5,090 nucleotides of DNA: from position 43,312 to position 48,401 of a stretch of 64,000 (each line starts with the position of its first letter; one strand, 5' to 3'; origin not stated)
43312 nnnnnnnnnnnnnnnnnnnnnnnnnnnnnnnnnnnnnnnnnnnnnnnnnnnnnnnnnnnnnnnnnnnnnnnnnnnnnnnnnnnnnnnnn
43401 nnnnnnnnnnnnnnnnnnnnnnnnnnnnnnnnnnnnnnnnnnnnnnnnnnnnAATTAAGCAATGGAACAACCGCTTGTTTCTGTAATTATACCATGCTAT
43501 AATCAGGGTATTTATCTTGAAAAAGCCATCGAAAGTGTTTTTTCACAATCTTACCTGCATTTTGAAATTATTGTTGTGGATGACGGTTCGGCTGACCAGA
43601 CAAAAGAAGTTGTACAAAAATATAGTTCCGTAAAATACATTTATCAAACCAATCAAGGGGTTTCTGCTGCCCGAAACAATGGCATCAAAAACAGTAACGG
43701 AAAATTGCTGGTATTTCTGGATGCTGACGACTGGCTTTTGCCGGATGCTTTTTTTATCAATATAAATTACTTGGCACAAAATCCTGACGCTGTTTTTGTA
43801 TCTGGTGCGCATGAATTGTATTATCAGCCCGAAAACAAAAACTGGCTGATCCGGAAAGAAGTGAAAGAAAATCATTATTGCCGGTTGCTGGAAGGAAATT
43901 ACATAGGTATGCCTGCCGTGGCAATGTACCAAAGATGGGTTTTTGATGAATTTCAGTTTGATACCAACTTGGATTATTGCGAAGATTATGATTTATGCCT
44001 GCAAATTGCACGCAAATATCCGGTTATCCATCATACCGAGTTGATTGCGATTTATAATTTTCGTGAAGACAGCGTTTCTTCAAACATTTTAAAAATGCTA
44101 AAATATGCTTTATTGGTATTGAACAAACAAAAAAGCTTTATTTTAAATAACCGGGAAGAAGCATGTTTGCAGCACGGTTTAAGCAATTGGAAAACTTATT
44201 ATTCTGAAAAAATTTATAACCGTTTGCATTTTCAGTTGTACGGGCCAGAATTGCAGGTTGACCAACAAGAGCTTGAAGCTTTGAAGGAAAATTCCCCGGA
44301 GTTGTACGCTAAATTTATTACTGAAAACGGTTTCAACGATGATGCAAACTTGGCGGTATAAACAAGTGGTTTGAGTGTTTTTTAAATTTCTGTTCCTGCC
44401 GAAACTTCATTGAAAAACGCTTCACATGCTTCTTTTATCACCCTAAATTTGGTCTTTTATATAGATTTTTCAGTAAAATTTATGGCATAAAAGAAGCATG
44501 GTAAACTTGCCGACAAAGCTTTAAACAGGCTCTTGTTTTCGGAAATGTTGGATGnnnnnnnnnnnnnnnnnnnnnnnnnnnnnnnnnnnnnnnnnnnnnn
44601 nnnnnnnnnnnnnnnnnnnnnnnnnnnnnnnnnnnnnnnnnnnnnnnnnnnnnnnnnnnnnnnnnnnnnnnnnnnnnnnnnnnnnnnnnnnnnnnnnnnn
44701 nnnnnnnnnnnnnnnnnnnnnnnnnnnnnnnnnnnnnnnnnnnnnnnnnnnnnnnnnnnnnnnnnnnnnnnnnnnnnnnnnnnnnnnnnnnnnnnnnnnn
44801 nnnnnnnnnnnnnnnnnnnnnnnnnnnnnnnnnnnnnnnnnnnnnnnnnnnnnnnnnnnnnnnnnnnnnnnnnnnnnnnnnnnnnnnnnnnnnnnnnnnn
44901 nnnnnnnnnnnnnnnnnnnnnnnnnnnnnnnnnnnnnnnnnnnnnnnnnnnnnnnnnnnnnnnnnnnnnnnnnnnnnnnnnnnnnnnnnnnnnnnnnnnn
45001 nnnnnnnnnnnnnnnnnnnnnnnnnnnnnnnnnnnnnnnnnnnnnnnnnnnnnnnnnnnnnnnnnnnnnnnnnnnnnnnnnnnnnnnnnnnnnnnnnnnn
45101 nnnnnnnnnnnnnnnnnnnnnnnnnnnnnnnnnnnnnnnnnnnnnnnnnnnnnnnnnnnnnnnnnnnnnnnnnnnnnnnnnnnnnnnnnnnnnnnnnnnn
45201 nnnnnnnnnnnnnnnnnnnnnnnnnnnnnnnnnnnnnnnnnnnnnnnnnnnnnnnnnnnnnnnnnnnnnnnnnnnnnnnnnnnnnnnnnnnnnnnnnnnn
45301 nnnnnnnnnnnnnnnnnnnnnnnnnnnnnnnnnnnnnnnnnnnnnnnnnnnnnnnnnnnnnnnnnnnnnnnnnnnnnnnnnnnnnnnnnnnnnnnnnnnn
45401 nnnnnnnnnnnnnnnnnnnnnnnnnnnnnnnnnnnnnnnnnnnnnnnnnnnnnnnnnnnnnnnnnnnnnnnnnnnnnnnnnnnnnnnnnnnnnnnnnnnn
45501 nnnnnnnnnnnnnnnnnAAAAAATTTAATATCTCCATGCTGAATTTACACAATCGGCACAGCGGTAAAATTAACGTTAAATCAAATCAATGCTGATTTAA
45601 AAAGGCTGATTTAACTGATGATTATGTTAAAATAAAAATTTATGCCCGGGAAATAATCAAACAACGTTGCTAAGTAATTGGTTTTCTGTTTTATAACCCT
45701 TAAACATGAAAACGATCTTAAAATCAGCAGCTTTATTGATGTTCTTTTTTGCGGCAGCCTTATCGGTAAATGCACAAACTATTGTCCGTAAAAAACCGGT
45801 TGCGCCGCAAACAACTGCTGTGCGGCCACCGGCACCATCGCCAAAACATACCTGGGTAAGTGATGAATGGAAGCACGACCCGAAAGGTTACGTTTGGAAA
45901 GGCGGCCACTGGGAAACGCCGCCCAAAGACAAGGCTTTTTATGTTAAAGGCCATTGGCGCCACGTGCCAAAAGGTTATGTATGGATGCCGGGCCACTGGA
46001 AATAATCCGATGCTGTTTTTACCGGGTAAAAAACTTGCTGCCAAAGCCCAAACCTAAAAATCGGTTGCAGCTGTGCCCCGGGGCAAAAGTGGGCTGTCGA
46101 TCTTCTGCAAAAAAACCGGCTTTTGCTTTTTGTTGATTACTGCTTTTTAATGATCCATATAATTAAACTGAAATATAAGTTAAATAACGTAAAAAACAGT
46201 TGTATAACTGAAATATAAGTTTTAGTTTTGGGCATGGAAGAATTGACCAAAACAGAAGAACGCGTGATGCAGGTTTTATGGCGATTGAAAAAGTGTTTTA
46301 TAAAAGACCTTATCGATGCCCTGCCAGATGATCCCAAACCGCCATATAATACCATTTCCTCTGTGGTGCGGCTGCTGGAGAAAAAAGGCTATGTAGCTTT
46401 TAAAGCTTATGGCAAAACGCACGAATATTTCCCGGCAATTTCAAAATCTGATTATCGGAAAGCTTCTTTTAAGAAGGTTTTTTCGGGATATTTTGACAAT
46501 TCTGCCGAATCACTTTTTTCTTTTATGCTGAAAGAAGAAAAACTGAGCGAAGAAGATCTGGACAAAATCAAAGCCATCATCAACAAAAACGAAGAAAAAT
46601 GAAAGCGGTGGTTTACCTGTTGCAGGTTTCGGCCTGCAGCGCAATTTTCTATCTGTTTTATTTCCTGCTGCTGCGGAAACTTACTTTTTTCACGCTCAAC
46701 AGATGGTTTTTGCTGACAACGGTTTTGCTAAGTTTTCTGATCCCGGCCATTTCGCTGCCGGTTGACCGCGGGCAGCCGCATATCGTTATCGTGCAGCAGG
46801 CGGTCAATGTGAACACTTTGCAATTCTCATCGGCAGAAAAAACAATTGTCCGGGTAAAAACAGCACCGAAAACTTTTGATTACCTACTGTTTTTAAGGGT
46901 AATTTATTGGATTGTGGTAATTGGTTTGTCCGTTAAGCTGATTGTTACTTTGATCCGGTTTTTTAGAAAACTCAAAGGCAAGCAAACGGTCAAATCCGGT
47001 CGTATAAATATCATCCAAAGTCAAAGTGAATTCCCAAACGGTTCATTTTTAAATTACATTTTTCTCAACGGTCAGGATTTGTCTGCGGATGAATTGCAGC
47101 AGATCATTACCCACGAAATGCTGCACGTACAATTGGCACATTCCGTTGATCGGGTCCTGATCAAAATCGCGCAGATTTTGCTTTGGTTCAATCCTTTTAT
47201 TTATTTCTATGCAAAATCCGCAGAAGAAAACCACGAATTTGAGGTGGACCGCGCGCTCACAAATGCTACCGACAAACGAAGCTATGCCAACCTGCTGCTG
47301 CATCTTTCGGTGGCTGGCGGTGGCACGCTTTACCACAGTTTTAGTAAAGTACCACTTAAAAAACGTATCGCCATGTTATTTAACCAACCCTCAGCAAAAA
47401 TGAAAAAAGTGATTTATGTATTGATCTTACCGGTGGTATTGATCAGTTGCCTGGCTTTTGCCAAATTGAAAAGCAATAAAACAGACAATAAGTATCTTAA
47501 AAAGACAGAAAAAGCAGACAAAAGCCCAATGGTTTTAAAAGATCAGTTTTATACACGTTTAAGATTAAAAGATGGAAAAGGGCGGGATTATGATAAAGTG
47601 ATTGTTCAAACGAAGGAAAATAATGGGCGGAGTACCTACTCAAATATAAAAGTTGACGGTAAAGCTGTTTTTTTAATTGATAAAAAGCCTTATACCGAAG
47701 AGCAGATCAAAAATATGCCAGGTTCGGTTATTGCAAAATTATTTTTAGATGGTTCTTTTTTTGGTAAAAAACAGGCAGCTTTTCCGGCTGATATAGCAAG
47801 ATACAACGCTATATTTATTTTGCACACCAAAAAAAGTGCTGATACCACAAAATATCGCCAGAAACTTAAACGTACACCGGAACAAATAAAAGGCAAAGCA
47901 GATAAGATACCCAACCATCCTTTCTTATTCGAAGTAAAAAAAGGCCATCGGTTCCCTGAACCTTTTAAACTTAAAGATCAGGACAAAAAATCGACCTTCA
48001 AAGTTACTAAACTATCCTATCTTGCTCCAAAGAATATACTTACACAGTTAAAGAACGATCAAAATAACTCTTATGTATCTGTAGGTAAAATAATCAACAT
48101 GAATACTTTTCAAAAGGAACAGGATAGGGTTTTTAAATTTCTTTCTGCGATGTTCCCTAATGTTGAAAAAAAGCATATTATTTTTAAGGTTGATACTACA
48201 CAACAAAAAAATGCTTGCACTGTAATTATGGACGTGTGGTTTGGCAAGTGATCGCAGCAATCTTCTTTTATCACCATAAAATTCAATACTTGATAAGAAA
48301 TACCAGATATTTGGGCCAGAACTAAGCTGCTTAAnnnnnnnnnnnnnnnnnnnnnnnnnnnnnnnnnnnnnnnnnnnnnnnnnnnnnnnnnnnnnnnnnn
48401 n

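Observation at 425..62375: Hyper-abundant 12-mer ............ (sister form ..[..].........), more than 1 copy per kb in both coding and non-coding DNA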

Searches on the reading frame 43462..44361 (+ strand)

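Call 31: search_protein_families(library=pfam, proteins=[window:43462-44361:+])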
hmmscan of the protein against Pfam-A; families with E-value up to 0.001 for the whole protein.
window:43462-44361:+ (299 aa): 3 families
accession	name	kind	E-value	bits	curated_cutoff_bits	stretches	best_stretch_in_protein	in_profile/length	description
PF00535.33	Glycos_transf_2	-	3.5e-35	121.9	23.3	1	7-150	1-153/168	Glycosyl transferase family 2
PF13641.12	Glyco_tranf_2_3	-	1.1e-16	61.9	27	1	4-184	2-196/230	Glycosyltransferase like family 2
PF10111.15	Glyco_tranf_2_2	-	3.6e-13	50.1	27.3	1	7-135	1-140/276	Glycosyltransferase like family 2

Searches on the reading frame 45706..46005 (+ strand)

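Call 42: search_protein_families(library=pfam, proteins=[window:45706-46005:+], max_evalue=0.01)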
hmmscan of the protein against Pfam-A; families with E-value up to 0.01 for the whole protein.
window:45706-46005:+ (99 aa): 1 family
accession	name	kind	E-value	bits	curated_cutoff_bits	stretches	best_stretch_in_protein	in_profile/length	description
PF12779.12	WXXGXW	-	0.00019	21.9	18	0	90-98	3-11/26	WXXGXW repeat (2 copies)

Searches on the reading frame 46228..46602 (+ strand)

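Call 42: search_protein_families(library=pfam, proteins=[window:46228-46602:+], max_evalue=0.01)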
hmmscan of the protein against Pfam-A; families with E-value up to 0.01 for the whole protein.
window:46228-46602:+ (124 aa): 1 family
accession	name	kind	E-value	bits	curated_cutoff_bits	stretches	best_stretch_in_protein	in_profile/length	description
PF03965.22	Penicillinase_R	-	6.2e-28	97.9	22.6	1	6-119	1-114/115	Penicillinase repressor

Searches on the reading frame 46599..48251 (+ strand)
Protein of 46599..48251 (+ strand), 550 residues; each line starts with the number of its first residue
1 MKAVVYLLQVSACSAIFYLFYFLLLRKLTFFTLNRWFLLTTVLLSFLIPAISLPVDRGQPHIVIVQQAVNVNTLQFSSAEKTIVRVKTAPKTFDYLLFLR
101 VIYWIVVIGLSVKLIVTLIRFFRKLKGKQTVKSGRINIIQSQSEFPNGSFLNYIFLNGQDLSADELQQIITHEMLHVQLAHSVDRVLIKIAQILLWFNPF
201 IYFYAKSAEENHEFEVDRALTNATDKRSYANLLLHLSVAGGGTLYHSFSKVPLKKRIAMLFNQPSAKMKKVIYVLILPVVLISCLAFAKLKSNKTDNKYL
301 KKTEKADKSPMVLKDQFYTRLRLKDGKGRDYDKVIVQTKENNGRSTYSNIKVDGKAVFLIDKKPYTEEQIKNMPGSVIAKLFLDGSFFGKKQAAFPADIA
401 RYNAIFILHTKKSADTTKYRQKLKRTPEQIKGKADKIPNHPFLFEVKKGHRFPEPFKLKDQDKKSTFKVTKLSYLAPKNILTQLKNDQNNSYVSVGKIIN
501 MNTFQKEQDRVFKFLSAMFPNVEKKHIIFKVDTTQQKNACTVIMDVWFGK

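Call 31: search_protein_families(library=pfam, proteins=[window:46599-48251:+])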
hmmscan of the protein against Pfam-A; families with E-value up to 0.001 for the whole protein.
window:46599-48251:+ (550 aa): 1 family
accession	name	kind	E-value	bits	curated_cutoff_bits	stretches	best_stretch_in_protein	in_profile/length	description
PF05569.17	Peptidase_M56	-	1.6e-14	54.2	31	1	33-260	31-296/296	BlaR1 peptidase M56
